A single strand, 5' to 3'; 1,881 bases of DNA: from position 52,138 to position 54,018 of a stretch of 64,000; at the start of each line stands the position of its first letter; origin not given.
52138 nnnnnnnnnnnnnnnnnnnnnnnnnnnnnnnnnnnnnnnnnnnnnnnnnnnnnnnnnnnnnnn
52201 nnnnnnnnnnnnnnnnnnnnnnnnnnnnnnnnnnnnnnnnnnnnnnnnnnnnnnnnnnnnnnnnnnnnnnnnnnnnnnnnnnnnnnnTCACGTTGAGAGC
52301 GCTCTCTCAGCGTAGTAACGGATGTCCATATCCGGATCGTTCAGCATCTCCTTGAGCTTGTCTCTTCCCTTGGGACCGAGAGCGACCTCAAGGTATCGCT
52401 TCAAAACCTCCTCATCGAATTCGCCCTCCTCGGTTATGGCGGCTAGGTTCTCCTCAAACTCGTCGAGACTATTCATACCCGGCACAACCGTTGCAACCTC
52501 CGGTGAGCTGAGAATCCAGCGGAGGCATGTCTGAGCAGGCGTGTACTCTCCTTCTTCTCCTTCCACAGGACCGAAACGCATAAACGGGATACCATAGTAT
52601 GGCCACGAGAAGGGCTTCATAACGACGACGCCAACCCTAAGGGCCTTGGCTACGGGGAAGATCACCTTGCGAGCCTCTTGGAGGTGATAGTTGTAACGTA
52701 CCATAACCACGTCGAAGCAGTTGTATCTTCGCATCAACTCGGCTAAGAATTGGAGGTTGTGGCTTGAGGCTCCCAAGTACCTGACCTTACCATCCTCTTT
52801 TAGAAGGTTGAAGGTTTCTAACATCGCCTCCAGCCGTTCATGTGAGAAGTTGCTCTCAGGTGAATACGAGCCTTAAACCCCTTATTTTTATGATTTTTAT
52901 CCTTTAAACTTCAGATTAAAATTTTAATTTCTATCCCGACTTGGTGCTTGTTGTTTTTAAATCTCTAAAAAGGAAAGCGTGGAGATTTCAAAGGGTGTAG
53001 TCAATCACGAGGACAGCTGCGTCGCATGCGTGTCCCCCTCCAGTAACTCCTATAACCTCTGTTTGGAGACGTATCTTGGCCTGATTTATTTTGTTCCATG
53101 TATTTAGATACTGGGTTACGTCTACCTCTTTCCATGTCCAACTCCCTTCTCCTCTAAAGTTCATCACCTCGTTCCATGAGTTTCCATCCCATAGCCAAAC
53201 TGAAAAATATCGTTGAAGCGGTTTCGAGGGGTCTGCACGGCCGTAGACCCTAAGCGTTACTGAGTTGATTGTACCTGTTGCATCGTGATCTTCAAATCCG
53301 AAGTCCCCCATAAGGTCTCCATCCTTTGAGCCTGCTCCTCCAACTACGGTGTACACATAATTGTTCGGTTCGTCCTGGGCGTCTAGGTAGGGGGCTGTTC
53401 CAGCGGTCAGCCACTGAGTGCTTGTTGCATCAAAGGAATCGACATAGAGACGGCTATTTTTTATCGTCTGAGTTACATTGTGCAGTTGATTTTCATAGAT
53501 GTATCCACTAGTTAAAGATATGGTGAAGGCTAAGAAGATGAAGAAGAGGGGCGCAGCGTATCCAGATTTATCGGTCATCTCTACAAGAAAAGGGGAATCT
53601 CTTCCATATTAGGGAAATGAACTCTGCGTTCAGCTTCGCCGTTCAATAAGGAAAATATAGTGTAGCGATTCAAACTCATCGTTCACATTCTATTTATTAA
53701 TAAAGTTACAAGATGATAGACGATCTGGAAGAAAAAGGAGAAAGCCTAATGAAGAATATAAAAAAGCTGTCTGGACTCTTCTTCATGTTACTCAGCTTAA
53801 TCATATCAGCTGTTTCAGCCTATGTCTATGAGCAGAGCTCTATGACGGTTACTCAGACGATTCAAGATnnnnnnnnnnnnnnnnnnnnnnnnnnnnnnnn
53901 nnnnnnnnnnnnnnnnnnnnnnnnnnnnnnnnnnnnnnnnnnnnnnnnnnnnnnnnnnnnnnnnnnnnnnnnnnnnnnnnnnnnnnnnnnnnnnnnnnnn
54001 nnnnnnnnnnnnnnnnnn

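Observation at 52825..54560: AT-rich patch with two divergent exported proteins sharing only an N-terminal 'hydrophobic helix + Y[IV]YE[NQ]x4VTQTI' module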

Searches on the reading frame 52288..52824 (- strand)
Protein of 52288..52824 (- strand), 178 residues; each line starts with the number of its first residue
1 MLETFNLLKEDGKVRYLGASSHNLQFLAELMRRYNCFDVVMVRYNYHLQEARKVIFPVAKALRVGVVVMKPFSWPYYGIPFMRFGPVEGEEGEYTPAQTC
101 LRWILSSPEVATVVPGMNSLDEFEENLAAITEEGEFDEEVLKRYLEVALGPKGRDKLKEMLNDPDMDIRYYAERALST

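Call 3: search_protein_families(library=pfam, proteins=[window:52288-52824:-], max_evalue=1)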
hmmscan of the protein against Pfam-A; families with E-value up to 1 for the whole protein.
window:52288-52824:- (178 aa): 3 families
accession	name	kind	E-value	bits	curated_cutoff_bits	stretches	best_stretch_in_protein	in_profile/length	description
PF00248.27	Aldo_ket_red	-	9.5e-15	54.9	24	2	91-143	235-285/291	Aldo/keto reductase family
PF23577.1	LysM_RLK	-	0.011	16.2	27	0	19-35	15-29/44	LysM domain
PF02985.28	HEAT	-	0.23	12.3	23.5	1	157-177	5-25/31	HEAT repeat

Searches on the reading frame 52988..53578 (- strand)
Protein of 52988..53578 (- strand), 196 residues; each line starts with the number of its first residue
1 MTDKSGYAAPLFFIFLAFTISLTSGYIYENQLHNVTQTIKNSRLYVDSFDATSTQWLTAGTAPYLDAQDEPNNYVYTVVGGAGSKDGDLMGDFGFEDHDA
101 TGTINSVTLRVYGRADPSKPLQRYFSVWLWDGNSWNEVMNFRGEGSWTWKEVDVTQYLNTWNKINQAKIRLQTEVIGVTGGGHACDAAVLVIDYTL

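Call 3: search_protein_families(library=pfam, proteins=[window:52988-53578:-], max_evalue=1)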
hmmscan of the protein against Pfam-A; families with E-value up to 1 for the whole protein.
window:52988-53578:- (196 aa): 2 families
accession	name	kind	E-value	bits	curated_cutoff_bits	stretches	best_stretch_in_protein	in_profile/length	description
PF14741.12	GH114_assoc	-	0.00077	20.1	22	1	92-173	31-115/126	N-terminal glycosyl-hydrolase-114-associated domain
PF24517.2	CBM96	-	0.074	13.3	26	0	100-163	51-128/164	Carbohydrate-binding module family 96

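Call 4: search_protein_families(library=ncbifam, proteins=[window:52988-53578:-], max_evalue=10)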
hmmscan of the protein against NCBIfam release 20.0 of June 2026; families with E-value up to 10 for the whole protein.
window:52988-53578:- (196 aa): 0 families

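Call 8: find_homologous_proteins(query=window:52988-53578:-, max_evalue=0.01)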
Query window:52988-53578:- (196 aa): 15 proteins with E <= 0.01 among 70 candidates.
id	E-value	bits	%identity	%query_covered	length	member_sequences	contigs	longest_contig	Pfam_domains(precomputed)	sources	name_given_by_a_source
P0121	5.1e-129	446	99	100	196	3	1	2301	-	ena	-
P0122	1.2e-93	330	76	95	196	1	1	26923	-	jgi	-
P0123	9.8e-93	327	71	99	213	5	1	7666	-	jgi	-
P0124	7.0e-72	259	59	99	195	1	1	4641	-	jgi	-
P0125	2.8e-71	257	58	100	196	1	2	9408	-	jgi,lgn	-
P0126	8.1e-71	256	57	99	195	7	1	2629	-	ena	-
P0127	1.9e-70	255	58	99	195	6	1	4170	-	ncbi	-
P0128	1.3e-69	252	57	99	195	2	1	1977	-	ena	-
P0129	5.9e-68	246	57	99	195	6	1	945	-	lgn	-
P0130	2.2e-64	235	58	88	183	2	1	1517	-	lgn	-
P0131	1.1e-63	232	60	88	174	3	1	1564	-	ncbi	-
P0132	1.3e-56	209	53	99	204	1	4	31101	-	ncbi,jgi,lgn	-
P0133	2.4e-55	205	60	78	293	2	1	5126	-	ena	-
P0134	1.2e-52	196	80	55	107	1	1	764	-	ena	-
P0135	4.0e-47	178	68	62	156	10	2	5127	-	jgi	jgi:hypothetical protein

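Call 28: predict_structure(alignment_id=A4)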
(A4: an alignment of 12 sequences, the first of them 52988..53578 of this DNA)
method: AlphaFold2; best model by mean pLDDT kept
length: 196 residues; sequences in the alignment: 12
mean_pLDDT: 74.4   pTM: 0.69
mean pLDDT of the five models: 74.4, 73.7, 72.0, 68.0, 62.7
residues with pLDDT >= 90: 42; 70-90: 88; 50-70: 46; < 50: 20
segments of 3 or more residues with pLDDT < 50: 1-3, 57-61, 80-84, 177-180
pLDDT, mean of each block of 10 residues (from residue 1): 56 83 78 66 75 47 57 53 55 82 92 80 83 90 83 95 90 62 77 90
secondary structure, 60 per line:
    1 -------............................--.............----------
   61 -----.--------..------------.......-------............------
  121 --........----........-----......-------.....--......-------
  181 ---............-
elements in order: H8-35 E38-50 E89-95 E103-114 E123-130 E135-142 E148-153 H161-165 E168-173 E184-195

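Call 32: fold_search(model_id=the predicted structure, library=pdb)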
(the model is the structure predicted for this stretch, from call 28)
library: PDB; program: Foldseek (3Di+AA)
matches with E <= 10: 1582; with E <= 0.001: 15
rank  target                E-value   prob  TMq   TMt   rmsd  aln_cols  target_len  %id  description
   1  9fmt_D                1.0e-04  1.00  0.41  0.15   5.8       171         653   15  Cryo-EM structure of the BcsB hexameric crown from the E. coli cellulose secretion macrocomplex (released 2024-10-16)
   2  9fmt_E                1.1e-04  1.00  0.41  0.16   5.2       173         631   12  Cryo-EM structure of the BcsB hexameric crown from the E. coli cellulose secretion macrocomplex (released 2024-10-16)
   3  6yg8_B                2.0e-04  1.00  0.39  0.15   6.2       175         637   14  Cryo-EM structure of a BcsB pentamer in the context of an assembled Bcs macrocomplex (released 2021-02-24)
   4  6yg8_D                2.1e-04  1.00  0.40  0.15   6.1       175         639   14  Cryo-EM structure of a BcsB pentamer in the context of an assembled Bcs macrocomplex (released 2021-02-24)
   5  9fmt_F                2.9e-04  1.00  0.39  0.14   6.0       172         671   14  Cryo-EM structure of the BcsB hexameric crown from the E. coli cellulose secretion macrocomplex (released 2024-10-16)
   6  9fmt_A                3.3e-04  1.00  0.39  0.14   6.0       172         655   13  Cryo-EM structure of the BcsB hexameric crown from the E. coli cellulose secretion macrocomplex (released 2024-10-16)
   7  6yg8_A                3.4e-04  1.00  0.40  0.15   5.6       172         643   13  Cryo-EM structure of a BcsB pentamer in the context of an assembled Bcs macrocomplex (released 2021-02-24)
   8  9fmt_B                3.8e-04  1.00  0.41  0.15   5.5       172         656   14  Cryo-EM structure of the BcsB hexameric crown from the E. coli cellulose secretion macrocomplex (released 2024-10-16)
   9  6yg8_E                4.8e-04  1.00  0.39  0.16   7.4       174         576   12  Cryo-EM structure of a BcsB pentamer in the context of an assembled Bcs macrocomplex (released 2021-02-24)
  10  5l9t_L                5.3e-04  1.00  0.36  0.39   9.4       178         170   15  Model of human Anaphase-promoting complex/Cyclosome (APC/C-CDH1) with E2 UBE2S poised for polyubiquitination where UBE (released 2016-10-26)
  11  7l2z_E                5.9e-04  1.00  0.42  0.15   5.7       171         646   12  Bacterial cellulose synthase BcsB hexamer (released 2021-03-24)
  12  7l2z_F                7.3e-04  1.00  0.40  0.15   6.1       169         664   13  Bacterial cellulose synthase BcsB hexamer (released 2021-03-24)
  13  9b8i                  8.2e-04  1.00  0.44  0.14  10.4       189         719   12  Cryo-EM structure of the E. coli cellulose synthase BcsB-BcsC fusion protein (released 2025-02-19)
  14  9fmt_C                8.6e-04  1.00  0.42  0.17   5.1       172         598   12  Cryo-EM structure of the BcsB hexameric crown from the E. coli cellulose secretion macrocomplex (released 2024-10-16)
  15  5l9u_L                8.6e-04  1.00  0.36  0.38   9.4       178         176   15  Model of human Anaphase-promoting complex/Cyclosome (APC/C-CDH1) with a cross linked Ubiquitin variant-substrate-UBE2C (released 2016-09-14)
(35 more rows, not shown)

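Call 78: find_encoding_contigs(protein=P0122, flank=8000, max_places=2)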
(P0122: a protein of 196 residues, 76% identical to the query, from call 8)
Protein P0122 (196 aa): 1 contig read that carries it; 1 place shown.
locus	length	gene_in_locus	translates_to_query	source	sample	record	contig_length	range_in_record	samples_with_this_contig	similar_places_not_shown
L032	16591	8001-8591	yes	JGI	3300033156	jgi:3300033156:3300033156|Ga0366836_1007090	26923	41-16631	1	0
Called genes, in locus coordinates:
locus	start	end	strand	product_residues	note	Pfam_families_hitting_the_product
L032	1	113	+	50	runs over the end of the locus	?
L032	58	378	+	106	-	-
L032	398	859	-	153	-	PF08973:TM1506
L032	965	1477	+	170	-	PF00881:Nitroreductase, PF14512:TM1586_NiRdase (weak), PF00881:Nitroreductase, PF14512:TM1586_NiRdase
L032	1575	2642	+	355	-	PF01321:Creatinase_N, PF00557:Peptidase_M24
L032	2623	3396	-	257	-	PF01261:AP_endonuc_2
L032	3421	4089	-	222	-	PF01871:AMMECR1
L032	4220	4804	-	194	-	PF00227:Proteasome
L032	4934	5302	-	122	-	PF01035:DNA_binding_1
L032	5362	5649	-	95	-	PF09138:Urm1 (weak), PF02597:ThiS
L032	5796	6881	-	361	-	PF04909:Amidohydro_2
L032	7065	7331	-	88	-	-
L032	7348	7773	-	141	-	-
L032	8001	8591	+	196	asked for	-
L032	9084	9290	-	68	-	PF02775:TPP_enzyme_C (weak)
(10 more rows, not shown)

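Call 83: search_protein_families(library=phrogs, max_evalue=0.01, proteins=[window:52988-53578:-])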
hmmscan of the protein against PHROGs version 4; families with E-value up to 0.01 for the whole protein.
window:52988-53578:- (196 aa): 0 families

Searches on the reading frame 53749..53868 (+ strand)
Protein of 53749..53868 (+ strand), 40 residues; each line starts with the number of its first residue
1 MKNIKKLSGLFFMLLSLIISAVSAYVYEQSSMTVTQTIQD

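Call 50: search_protein_representatives(alignment_id=A5)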
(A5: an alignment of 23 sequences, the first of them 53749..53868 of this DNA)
Query: 23 sequences, 40 profile positions. Proteins with E-value up to 0.001 (for the whole library): 40; up to 1e-10: 12; up to 1e-30: 0. The best 40 are listed.
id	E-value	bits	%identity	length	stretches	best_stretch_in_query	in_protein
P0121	1.1e-13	66.7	-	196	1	1-40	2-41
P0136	1.2e-13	66.6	-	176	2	2-40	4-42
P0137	8.3e-13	63.9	-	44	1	4-40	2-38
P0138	1.4e-12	63.2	-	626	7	8-29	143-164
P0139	1.4e-12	63.1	-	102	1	1-40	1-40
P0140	3.1e-12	62.0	-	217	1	2-40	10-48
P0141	6.8e-12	60.9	-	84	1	2-40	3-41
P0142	4.4e-11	58.3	-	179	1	2-40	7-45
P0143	4.9e-11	58.2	-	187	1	10-40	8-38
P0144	5.0e-11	58.2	-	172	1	4-38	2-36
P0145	5.1e-11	58.1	-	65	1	3-40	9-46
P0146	8.0e-11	57.5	-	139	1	2-40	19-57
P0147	1.1e-10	57.1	-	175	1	4-40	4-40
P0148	2.7e-10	55.8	-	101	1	11-40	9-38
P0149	5.5e-10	54.8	-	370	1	3-39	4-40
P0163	6.5e-05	38.6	-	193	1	8-40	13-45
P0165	1.2e-04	37.7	-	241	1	7-40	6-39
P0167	1.3e-04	37.6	-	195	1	10-40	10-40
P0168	1.9e-04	37.1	-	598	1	4-40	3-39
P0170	2.4e-04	36.8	-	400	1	1-40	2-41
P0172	3.9e-04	36.1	-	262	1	10-38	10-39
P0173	6.7e-04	35.3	-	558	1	10-38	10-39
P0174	8.2e-04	35.1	-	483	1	8-38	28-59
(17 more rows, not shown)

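Call 58: list_cluster_members(proteins=[P0149, P0165, P0168, P0170, P0172, P0173, P0174, P0163, P0167, P0140])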
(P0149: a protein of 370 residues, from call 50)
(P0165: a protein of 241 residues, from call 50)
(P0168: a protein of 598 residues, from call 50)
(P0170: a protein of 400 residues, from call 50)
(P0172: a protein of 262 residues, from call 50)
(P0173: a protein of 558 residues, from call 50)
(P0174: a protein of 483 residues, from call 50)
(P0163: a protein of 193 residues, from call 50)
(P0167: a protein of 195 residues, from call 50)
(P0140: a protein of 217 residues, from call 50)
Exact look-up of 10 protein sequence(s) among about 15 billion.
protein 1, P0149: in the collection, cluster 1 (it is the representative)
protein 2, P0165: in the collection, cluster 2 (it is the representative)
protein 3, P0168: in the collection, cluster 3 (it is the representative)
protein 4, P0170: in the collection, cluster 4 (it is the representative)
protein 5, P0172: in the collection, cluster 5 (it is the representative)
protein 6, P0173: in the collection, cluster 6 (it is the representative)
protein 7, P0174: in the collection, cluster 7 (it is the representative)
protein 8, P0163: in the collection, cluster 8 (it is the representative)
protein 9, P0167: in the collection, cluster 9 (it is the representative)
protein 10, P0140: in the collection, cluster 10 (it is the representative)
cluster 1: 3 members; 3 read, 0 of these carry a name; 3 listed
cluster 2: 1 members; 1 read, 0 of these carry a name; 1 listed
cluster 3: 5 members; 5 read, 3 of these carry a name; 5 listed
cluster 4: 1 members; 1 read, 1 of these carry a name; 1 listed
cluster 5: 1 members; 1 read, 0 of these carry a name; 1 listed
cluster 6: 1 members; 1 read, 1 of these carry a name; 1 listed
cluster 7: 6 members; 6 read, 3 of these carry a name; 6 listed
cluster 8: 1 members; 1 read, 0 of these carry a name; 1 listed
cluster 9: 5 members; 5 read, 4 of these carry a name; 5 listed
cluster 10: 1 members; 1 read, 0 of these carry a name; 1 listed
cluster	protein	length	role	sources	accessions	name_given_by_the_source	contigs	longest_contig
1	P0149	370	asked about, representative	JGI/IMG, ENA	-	-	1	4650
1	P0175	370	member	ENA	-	-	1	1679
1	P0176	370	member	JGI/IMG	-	-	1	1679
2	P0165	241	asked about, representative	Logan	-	-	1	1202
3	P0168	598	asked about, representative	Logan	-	-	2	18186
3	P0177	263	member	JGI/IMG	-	hypothetical protein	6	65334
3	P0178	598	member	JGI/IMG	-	hypothetical protein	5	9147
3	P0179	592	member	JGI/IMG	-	hypothetical protein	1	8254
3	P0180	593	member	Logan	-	-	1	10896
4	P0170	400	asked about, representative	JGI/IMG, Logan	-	hypothetical protein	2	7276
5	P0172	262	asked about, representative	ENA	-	-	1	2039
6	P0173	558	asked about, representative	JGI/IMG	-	hypothetical protein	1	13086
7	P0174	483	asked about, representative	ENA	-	-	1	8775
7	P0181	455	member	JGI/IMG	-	hypothetical protein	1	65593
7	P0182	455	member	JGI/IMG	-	hypothetical protein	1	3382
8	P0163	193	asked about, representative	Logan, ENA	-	-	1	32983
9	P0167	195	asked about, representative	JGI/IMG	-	hypothetical protein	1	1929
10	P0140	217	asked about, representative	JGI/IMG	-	-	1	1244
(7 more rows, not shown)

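Call 59: search_protein_families(library=pfam, max_evalue=0.01, proteins=[P0165, P0168, P0172, P0174, P0163, P0167, P0173, P0140])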
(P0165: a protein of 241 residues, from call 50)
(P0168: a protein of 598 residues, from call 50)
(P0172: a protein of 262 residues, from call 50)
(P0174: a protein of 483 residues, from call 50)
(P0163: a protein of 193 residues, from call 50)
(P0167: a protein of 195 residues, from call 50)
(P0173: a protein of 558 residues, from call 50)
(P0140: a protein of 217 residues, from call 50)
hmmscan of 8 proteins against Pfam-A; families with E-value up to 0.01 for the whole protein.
P0165 (241 aa): 2 families
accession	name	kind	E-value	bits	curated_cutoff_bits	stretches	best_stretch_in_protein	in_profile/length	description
PF24517.2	CBM96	-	2.3e-15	57.2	26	1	43-131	3-88/164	Carbohydrate-binding module family 96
PF06848.17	Disaggr_repeat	-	5.9e-08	33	33.9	1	60-235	11-179/179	Disaggregatase related repeat domain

P0168 (598 aa): 1 family
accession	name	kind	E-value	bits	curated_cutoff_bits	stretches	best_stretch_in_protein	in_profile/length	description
PF13385.13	Laminin_G_3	-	1.3e-18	68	27.6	2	92-241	2-150/151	Concanavalin A-like lectin/glucanases superfamily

P0172 (262 aa): 0 families

P0174 (483 aa): 0 families

P0163 (193 aa): 0 families

P0167 (195 aa): 0 families

P0173 (558 aa): 2 families
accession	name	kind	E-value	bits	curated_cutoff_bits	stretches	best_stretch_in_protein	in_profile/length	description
PF13385.13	Laminin_G_3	-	1.2e-17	64.9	27.6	1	388-537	1-149/151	Concanavalin A-like lectin/glucanases superfamily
PF10102.14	DUF2341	-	9.2e-07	29.7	23.4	1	271-320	9-59/84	Domain of unknown function (DUF2341)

P0140 (217 aa): 0 families
